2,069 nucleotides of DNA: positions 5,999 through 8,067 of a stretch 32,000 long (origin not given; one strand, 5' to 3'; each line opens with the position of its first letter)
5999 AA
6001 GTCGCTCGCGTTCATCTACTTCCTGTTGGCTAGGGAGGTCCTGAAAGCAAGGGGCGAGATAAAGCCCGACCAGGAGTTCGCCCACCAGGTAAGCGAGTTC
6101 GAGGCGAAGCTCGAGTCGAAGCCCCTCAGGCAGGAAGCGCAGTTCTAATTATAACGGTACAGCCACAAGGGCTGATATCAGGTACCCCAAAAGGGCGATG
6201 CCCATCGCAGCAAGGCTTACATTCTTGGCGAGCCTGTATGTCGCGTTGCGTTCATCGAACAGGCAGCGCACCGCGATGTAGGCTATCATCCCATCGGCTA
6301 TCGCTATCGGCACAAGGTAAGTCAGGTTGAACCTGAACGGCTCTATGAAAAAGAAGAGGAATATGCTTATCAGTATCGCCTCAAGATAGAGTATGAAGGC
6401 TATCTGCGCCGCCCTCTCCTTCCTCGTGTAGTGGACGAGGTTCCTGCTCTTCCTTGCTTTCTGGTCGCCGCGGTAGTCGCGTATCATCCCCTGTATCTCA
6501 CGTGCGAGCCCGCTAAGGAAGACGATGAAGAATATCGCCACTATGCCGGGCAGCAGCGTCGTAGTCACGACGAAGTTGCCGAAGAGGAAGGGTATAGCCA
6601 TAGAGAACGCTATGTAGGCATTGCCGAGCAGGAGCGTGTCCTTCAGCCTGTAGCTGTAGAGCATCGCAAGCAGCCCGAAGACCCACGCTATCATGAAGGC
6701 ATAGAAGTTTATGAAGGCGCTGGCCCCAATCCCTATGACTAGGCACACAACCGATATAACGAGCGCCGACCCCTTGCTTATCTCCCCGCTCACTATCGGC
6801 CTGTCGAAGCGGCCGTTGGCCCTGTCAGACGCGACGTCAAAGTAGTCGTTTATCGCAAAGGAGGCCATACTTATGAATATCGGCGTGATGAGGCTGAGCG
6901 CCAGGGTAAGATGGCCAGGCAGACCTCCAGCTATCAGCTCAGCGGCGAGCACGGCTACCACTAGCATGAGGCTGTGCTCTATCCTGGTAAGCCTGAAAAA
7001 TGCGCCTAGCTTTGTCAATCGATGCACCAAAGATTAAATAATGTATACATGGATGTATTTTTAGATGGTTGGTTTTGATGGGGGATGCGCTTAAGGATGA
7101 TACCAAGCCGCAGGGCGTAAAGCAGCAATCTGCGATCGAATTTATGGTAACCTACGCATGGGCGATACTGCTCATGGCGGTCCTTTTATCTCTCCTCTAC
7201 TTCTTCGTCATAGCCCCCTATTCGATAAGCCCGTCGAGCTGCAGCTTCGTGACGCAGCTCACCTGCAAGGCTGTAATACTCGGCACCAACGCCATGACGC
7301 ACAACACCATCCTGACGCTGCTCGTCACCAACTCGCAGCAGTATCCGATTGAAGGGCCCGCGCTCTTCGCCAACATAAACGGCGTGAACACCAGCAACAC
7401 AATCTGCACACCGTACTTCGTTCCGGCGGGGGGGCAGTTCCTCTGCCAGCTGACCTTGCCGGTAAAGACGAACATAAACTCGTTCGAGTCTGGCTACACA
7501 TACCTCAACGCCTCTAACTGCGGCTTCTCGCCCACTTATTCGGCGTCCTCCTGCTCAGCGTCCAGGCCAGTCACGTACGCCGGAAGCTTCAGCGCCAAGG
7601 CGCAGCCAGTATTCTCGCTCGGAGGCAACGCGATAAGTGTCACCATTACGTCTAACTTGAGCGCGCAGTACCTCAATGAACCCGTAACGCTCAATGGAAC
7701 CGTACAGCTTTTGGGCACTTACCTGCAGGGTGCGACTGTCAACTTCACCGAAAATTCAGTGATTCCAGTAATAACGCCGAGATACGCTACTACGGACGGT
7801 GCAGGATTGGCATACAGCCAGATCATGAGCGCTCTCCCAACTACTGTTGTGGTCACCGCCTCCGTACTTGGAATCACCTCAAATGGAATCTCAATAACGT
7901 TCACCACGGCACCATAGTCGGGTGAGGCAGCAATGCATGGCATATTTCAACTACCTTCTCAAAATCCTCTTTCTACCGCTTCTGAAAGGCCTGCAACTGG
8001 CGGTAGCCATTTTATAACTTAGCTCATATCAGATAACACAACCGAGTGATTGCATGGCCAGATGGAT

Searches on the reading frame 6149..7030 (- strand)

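Call 8: search_protein_families(library=pfam, proteins=[window:6149-7030:-], max_evalue=0.01)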
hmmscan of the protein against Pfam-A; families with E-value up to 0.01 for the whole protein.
window:6149-7030:- (293 aa): 1 family
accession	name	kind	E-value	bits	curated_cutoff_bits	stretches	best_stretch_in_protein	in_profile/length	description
PF01040.23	UbiA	-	3.1e-33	115.6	34.2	1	24-261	2-237/250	UbiA prenyltransferase family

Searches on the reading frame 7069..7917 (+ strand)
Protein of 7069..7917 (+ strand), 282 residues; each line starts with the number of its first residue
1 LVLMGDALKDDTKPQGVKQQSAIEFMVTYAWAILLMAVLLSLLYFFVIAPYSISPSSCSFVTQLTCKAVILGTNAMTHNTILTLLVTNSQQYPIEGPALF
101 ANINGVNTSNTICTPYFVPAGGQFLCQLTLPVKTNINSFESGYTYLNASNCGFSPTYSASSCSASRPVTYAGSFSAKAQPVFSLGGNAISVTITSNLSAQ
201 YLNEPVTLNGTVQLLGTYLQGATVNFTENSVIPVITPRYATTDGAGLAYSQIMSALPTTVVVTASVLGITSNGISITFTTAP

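Call 8: search_protein_families(library=pfam, proteins=[window:7069-7917:+], max_evalue=0.01)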
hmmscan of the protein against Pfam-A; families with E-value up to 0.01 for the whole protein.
window:7069-7917:+ (282 aa): 1 family
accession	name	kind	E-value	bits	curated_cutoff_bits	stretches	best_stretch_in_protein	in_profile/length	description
PF02369.22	Big_1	-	9.4e-05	22.9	34.9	1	215-279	29-93/93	Bacterial Ig-like domain (group 1)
